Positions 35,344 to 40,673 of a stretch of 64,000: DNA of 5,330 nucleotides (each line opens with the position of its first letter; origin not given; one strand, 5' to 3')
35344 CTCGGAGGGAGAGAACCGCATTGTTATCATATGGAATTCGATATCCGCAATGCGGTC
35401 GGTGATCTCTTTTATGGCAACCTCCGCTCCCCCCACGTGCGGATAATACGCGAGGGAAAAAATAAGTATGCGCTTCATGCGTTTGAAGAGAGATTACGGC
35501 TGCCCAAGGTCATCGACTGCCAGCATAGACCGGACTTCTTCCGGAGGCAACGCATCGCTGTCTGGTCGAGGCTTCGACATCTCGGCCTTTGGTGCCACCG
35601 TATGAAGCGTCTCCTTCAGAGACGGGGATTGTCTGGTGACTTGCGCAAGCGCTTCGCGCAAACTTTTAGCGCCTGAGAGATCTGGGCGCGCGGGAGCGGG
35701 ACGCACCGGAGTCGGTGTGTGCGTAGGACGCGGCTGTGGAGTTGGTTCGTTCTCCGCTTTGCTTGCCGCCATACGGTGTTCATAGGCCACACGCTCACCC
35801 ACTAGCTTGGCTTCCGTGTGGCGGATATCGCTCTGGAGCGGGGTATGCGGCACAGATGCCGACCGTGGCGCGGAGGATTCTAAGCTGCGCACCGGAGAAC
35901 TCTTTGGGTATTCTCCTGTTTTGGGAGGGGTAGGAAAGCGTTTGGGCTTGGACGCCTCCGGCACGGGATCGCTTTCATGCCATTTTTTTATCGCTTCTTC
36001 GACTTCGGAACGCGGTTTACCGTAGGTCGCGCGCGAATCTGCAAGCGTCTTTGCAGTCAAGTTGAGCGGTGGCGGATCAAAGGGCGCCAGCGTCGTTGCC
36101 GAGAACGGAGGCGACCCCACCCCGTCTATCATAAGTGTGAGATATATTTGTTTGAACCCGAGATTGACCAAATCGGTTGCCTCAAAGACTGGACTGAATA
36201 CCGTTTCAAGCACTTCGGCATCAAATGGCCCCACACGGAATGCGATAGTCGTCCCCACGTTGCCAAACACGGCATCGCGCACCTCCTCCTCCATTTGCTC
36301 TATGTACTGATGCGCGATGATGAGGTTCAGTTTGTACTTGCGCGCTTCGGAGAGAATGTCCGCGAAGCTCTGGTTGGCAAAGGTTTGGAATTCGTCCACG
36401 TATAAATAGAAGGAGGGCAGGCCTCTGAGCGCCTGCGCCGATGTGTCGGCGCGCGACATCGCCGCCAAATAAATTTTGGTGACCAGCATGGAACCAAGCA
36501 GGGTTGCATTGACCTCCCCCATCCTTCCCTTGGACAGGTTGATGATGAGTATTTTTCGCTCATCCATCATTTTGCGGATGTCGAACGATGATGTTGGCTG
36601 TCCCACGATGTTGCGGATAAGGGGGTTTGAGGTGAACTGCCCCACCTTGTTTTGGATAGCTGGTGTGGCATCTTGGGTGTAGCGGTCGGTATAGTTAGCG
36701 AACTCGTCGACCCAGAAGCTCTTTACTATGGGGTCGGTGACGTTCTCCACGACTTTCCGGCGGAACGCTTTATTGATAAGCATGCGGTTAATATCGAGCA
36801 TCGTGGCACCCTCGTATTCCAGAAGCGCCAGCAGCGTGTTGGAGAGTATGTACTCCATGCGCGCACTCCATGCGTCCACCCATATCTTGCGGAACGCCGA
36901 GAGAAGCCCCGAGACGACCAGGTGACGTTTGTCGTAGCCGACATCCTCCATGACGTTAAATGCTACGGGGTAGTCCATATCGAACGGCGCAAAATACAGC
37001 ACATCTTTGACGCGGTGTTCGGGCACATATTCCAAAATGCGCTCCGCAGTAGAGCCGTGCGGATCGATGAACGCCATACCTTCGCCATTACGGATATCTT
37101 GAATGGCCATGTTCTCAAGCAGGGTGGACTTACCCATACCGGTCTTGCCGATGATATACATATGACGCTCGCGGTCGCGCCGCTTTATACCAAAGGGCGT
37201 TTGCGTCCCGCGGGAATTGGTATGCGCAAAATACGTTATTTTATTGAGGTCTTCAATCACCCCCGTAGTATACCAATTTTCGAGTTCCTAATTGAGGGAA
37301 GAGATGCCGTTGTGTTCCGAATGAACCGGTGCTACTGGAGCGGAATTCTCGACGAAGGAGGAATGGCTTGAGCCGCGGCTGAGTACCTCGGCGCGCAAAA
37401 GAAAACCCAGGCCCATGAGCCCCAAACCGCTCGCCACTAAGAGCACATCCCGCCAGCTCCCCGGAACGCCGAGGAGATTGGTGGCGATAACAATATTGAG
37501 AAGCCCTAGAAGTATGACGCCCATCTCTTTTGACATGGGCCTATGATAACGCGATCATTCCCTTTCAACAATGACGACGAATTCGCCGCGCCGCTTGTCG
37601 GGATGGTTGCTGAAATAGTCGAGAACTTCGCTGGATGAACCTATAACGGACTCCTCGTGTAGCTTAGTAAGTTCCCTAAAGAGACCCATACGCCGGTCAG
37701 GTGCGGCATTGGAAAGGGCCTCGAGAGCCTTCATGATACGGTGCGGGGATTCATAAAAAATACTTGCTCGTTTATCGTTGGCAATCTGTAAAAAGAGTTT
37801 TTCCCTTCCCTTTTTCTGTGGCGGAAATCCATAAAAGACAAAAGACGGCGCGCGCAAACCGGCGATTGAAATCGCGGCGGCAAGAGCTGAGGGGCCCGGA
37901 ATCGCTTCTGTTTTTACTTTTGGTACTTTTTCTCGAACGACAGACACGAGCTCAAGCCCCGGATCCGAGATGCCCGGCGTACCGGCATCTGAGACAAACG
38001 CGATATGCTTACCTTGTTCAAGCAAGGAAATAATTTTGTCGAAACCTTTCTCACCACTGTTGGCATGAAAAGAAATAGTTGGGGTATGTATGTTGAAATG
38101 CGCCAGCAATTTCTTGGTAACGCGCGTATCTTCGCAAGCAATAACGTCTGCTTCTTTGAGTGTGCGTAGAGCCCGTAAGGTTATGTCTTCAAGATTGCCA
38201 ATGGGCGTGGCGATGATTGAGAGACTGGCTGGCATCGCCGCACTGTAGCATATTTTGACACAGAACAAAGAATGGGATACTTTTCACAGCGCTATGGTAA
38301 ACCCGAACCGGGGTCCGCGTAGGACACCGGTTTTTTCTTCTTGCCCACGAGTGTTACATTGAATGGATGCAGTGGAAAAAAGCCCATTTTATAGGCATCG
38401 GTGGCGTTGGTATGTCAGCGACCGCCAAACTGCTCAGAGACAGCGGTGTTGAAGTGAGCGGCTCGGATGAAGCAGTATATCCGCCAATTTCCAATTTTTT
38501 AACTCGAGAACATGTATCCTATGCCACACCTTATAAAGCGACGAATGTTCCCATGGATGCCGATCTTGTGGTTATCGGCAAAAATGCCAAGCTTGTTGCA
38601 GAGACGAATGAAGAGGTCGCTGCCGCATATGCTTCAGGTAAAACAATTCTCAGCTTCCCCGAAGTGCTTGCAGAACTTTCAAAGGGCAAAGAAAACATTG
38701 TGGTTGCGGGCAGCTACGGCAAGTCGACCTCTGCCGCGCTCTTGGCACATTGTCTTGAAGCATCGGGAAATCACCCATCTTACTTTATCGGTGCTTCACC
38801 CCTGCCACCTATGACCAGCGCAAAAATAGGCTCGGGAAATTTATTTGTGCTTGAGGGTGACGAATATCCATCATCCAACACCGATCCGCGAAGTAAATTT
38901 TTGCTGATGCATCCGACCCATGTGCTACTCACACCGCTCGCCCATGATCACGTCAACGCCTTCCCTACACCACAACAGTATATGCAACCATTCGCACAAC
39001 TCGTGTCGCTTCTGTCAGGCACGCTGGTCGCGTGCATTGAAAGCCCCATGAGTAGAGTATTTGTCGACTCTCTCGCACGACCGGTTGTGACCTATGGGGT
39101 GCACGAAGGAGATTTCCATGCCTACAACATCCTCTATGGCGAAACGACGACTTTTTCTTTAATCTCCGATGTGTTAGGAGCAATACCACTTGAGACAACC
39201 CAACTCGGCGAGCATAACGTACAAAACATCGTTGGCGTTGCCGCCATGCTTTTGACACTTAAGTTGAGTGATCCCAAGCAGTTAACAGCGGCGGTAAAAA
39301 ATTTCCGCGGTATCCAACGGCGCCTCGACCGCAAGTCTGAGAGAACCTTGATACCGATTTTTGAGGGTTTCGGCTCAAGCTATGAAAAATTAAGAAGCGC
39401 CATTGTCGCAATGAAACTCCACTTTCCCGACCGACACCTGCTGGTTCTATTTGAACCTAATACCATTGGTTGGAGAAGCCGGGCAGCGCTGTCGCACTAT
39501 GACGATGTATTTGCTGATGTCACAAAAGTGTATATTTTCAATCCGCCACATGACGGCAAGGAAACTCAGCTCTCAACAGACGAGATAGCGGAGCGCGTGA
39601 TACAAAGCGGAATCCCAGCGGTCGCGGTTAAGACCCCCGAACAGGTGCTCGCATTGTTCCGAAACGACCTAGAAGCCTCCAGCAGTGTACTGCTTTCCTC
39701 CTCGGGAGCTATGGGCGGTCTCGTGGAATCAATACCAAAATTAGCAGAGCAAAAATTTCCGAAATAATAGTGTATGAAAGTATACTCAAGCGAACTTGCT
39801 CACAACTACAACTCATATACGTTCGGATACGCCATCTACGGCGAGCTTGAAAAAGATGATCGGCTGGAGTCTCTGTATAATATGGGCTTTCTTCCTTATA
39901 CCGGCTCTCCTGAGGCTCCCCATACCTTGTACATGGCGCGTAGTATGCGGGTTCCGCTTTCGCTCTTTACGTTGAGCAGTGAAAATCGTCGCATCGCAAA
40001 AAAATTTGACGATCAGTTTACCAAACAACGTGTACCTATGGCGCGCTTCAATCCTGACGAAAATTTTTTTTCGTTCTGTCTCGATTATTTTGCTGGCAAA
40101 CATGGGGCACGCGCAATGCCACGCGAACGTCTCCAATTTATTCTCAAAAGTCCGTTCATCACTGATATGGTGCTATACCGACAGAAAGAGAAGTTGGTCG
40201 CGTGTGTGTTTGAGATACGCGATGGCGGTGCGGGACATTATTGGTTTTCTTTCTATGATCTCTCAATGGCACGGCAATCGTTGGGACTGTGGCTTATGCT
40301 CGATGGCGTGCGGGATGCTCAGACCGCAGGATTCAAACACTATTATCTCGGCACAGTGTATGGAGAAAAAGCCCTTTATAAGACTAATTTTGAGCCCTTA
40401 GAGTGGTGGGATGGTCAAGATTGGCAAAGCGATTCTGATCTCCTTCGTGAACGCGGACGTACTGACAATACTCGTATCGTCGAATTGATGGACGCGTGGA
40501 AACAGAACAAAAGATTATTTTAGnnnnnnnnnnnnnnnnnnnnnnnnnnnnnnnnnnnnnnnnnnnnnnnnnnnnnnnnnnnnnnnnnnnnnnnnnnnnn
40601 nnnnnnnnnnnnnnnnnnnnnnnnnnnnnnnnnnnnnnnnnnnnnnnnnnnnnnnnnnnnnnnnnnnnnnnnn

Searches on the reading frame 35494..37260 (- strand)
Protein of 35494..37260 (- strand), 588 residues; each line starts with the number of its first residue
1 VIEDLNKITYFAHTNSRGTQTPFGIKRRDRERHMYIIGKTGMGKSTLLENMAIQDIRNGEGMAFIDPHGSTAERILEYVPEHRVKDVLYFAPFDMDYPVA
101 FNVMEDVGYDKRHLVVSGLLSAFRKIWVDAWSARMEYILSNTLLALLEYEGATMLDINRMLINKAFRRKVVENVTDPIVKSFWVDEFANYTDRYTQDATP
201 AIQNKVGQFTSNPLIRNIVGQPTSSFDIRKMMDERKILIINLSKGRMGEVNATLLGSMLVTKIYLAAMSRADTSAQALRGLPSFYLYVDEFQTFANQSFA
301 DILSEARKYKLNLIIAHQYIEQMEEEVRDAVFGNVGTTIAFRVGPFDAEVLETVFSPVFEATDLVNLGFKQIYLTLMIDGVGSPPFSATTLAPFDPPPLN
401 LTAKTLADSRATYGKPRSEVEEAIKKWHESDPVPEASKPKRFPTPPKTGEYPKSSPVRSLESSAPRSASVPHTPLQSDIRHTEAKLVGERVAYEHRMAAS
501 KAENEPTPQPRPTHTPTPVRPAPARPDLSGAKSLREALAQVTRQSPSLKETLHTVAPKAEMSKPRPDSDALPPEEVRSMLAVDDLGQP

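Call 6: search_protein_families(library=pfam, proteins=[window:35494-37260:-], max_evalue=0.01)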
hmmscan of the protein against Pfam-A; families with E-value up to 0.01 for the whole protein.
window:35494-37260:- (588 aa): 7 families
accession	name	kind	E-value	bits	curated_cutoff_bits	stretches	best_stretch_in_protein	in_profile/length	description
PF10412.15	TrwB_AAD_bind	-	9.1e-10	38.4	20.5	1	26-343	10-310/387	Type IV secretion-system coupling protein DNA-binding domain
PF12696.13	TraG-D_C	-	1.1e-05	25.7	22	1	285-351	3-72/126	TraM recognition site of TraD and TraG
PF01935.23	DUF87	-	3.6e-05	24.4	23.2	1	28-245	20-204/220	Helicase HerA, central domain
PF13401.12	AAA_22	-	0.00042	21.1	27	0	29-75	3-50/130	AAA domain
PF02534.20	T4SS-DNA_transf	-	0.0015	18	20.1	1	165-326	190-347/468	Type IV secretory system Conjugative DNA transfer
PF25199.1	nSTAND_NTPase5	-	0.0022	18.3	34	0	27-113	37-125/145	Novel STAND NTPase 5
PF13191.12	AAA_16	-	0.0038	18.2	32.6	0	27-52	20-45/167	AAA ATPase domain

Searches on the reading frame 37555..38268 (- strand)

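Call 6: search_protein_families(library=pfam, proteins=[window:37555-38268:-], max_evalue=0.01)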
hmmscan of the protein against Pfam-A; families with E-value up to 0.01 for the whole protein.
window:37555-38268:- (237 aa): 1 family
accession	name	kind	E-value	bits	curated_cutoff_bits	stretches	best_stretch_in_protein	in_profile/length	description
PF00590.25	TP_methylase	-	1.1e-33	117.5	27.8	1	16-214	2-210/212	Tetrapyrrole (Corrin/Porphyrin) Methylases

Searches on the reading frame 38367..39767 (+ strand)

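Call 6: search_protein_families(library=pfam, proteins=[window:38367-39767:+], max_evalue=0.01)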
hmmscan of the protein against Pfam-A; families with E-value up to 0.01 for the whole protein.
window:38367-39767:+ (466 aa): 2 families
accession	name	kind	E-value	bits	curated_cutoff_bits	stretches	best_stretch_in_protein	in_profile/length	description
PF08245.18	Mur_ligase_M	-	5.1e-15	56.4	24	1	113-294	1-199/200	Mur ligase middle domain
PF01225.30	Mur_ligase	-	7.2e-14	52.4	21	1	6-107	2-93/95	Mur ligase family, catalytic domain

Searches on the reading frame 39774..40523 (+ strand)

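Call 6: search_protein_families(library=pfam, proteins=[window:39774-40523:+], max_evalue=0.01)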
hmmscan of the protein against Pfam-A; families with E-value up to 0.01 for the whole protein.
window:39774-40523:+ (249 aa): 2 families
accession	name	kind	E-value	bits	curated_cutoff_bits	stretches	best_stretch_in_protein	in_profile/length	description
PF04377.21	ATE_C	-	4.4e-10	40.7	25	1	102-212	6-121/122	Arginine-tRNA-protein transferase, C terminus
PF13480.13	Acetyltransf_6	-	8.7e-10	39.4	22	1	132-194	74-136/143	Acetyltransferase (GNAT) domain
